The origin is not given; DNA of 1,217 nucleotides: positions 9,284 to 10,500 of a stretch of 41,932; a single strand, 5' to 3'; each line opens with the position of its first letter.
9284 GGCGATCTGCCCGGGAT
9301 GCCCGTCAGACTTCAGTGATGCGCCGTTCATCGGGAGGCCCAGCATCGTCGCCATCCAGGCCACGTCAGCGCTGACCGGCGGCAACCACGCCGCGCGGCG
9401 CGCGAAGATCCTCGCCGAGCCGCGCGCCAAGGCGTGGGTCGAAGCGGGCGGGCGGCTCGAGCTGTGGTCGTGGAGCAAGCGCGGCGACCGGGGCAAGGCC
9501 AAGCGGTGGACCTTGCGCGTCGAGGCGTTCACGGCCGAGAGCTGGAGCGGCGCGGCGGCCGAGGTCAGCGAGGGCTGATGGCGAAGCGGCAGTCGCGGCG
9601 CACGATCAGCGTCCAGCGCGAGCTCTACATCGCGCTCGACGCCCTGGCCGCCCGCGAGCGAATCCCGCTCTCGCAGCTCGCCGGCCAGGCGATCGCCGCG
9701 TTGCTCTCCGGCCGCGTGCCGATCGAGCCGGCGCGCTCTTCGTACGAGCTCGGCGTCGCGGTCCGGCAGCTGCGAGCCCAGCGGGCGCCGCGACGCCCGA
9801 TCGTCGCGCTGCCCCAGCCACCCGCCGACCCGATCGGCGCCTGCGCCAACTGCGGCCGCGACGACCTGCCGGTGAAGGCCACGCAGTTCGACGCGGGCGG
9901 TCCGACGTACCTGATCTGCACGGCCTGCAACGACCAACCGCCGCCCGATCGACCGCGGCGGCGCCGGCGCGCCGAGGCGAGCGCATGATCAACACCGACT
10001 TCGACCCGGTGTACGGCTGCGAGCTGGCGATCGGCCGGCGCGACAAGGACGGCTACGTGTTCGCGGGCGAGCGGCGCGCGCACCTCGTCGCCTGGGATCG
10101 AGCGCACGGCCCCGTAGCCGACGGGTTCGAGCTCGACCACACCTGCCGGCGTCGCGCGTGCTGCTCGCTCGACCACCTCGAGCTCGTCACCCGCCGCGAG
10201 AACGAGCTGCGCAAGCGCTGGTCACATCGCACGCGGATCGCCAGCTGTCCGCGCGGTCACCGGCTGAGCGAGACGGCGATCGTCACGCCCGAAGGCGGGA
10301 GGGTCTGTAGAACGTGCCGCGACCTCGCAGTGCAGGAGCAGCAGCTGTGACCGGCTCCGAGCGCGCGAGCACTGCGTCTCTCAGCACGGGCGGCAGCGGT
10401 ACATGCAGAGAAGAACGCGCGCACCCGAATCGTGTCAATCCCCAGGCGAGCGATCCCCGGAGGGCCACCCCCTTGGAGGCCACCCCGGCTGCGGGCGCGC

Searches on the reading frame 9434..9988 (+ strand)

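Call 10: search_protein_families(library=pfam, proteins=[window:9434-9988:+], max_evalue=0.01)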
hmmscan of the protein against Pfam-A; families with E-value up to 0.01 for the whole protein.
window:9434-9988:+ (184 aa): 1 family
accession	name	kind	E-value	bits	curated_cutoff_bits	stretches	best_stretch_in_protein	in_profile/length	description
PF12651.13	RHH_3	-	0.00014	22.2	21.6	1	55-91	4-40/44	Ribbon-helix-helix domain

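Call 11: search_protein_families(library=phrogs, proteins=[window:9434-9988:+], max_evalue=0.01)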
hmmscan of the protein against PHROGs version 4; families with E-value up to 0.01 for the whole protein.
window:9434-9988:+ (184 aa): 0 families

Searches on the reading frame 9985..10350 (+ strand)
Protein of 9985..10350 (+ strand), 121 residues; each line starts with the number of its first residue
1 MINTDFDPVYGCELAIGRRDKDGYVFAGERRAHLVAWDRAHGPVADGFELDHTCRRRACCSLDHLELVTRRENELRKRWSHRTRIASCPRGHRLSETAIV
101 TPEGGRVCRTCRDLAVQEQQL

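Call 32: search_protein_families(library=phrogs, proteins=[window:9985-10350:+], max_evalue=0.001)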
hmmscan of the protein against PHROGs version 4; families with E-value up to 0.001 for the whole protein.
window:9985-10350:+ (121 aa): 10 families
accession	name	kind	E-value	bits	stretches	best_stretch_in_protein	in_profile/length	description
phrog_826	-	DNA, RNA and nucleotide metabolism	2.4e-24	87.3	1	17-113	90-196/281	HNH endonuclease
phrog_1872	-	DNA, RNA and nucleotide metabolism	6.6e-16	59.7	1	29-96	60-128/166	endonuclease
phrog_6254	-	DNA, RNA and nucleotide metabolism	1.7e-11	45.6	1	10-89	12-98/154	HNH endonuclease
phrog_3593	-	DNA, RNA and nucleotide metabolism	4.1e-11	44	1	12-80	71-143/210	HNH endonuclease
phrog_1492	-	DNA, RNA and nucleotide metabolism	2.2e-09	38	1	29-114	111-202/414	HNH endonuclease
phrog_99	-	DNA, RNA and nucleotide metabolism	1.4e-07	32.5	1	17-79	143-207/383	HNH endonuclease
phrog_59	-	DNA, RNA and nucleotide metabolism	1.4e-06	28.9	1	23-82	175-240/423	HNH endonuclease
phrog_10495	-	DNA, RNA and nucleotide metabolism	6.5e-06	27.2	1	33-77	11-55/63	HNH endonuclease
phrog_4842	-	DNA, RNA and nucleotide metabolism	2.6e-05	25.1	1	31-70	101-140/154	HNH endonuclease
phrog_4578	-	DNA, RNA and nucleotide metabolism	0.00094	20.1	0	23-75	5-57/130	HNH endonuclease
